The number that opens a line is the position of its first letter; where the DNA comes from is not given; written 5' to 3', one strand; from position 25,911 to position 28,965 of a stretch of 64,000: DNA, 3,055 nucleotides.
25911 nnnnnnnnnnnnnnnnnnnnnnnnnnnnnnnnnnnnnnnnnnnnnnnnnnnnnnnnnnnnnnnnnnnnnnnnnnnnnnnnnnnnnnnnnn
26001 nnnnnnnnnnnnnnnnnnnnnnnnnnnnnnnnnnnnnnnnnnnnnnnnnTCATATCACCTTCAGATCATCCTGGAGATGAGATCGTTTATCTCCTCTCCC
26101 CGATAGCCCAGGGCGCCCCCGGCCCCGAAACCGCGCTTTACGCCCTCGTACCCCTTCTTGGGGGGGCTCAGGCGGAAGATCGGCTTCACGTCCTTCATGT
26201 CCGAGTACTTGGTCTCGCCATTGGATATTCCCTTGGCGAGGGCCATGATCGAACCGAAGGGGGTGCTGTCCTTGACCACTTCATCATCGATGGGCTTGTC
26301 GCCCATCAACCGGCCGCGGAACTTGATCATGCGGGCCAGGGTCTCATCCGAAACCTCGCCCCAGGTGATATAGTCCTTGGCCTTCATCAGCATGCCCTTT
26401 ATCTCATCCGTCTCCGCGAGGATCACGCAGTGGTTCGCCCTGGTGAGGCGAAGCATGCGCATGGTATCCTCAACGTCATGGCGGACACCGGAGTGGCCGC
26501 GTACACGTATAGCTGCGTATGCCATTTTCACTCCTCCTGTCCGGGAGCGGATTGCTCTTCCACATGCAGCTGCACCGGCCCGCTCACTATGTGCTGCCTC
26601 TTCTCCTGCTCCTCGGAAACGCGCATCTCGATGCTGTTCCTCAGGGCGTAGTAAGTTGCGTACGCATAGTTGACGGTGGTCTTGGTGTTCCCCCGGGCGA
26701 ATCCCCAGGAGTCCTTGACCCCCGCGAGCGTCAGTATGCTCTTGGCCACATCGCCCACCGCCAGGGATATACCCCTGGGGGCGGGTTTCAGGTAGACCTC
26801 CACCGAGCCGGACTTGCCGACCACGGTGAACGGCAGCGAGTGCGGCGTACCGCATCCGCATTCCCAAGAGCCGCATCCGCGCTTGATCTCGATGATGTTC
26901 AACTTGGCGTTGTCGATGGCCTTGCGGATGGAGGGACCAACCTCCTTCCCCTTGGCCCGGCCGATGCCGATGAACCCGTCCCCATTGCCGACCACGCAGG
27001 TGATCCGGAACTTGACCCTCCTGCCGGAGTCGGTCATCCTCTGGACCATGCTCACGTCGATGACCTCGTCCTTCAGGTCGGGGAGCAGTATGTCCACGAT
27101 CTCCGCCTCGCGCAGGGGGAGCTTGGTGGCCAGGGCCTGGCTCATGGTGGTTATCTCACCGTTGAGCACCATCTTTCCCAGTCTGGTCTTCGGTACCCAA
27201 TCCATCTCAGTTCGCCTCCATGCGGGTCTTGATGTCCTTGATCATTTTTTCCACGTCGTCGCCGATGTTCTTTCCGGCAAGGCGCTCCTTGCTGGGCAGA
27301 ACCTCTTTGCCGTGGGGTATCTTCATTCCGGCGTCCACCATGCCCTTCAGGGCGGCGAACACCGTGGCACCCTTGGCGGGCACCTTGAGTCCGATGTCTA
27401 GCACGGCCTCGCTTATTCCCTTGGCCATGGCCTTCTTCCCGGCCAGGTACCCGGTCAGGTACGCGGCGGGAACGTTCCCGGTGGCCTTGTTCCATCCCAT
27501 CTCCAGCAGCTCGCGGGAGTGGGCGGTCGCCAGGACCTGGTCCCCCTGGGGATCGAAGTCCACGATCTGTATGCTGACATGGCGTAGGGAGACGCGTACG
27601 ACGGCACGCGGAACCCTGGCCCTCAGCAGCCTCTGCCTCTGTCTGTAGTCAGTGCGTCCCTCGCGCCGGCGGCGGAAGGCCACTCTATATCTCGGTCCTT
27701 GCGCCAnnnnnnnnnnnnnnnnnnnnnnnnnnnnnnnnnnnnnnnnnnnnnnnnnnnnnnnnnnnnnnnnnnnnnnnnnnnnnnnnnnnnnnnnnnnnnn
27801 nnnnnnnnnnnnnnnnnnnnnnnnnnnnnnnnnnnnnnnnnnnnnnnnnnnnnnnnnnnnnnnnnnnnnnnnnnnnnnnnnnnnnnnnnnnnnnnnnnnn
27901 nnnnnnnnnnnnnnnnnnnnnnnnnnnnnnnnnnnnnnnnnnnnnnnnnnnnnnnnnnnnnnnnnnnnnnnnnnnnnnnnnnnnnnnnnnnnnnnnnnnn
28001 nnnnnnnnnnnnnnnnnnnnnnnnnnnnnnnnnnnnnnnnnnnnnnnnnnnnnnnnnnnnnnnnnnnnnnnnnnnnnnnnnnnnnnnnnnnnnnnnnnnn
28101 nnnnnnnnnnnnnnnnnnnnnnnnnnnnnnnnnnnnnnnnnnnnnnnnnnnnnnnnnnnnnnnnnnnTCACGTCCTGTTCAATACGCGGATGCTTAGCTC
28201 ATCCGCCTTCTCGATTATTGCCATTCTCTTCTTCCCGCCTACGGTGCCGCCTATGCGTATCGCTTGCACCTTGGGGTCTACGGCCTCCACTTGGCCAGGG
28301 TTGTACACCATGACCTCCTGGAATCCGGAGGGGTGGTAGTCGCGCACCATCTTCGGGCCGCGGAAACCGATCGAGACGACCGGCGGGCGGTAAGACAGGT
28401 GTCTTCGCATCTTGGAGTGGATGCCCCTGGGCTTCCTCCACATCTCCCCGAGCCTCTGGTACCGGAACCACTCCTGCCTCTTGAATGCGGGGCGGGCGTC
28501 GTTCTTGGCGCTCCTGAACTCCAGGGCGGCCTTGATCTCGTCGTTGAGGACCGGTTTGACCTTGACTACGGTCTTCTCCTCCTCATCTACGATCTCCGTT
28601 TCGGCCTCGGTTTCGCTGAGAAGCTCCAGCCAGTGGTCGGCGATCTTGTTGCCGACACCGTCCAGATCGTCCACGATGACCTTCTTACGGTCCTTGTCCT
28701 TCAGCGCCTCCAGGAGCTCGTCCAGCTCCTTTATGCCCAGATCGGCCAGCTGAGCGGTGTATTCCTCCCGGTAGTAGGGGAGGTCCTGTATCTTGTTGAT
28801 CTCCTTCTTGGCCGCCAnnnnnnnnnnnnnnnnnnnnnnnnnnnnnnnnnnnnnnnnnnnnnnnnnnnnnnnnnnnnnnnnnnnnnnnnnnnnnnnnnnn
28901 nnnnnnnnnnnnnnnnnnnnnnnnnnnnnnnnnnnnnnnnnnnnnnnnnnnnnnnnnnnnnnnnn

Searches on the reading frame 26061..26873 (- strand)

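Call 50: search_protein_families(library=pfam, proteins=[window:26061-26873:-], max_evalue=0.000001)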
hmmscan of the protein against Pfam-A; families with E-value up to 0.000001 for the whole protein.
window:26061-26873:- (270 aa): 1 family
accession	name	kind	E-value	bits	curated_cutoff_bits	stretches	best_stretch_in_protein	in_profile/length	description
PF00327.25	Ribosomal_L30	-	1e-12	48.1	23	1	120-169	2-51/51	Ribosomal protein L30p/L7e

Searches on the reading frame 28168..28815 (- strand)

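Call 50: search_protein_families(library=pfam, proteins=[window:28168-28815:-], max_evalue=0.000001)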
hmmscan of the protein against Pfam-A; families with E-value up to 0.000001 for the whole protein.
window:28168-28815:- (215 aa): 1 family
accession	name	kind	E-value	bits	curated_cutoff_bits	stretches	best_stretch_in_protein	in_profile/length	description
PF01655.23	Ribosomal_L32e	-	1.7e-37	128.4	25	1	109-213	2-108/108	Ribosomal protein L32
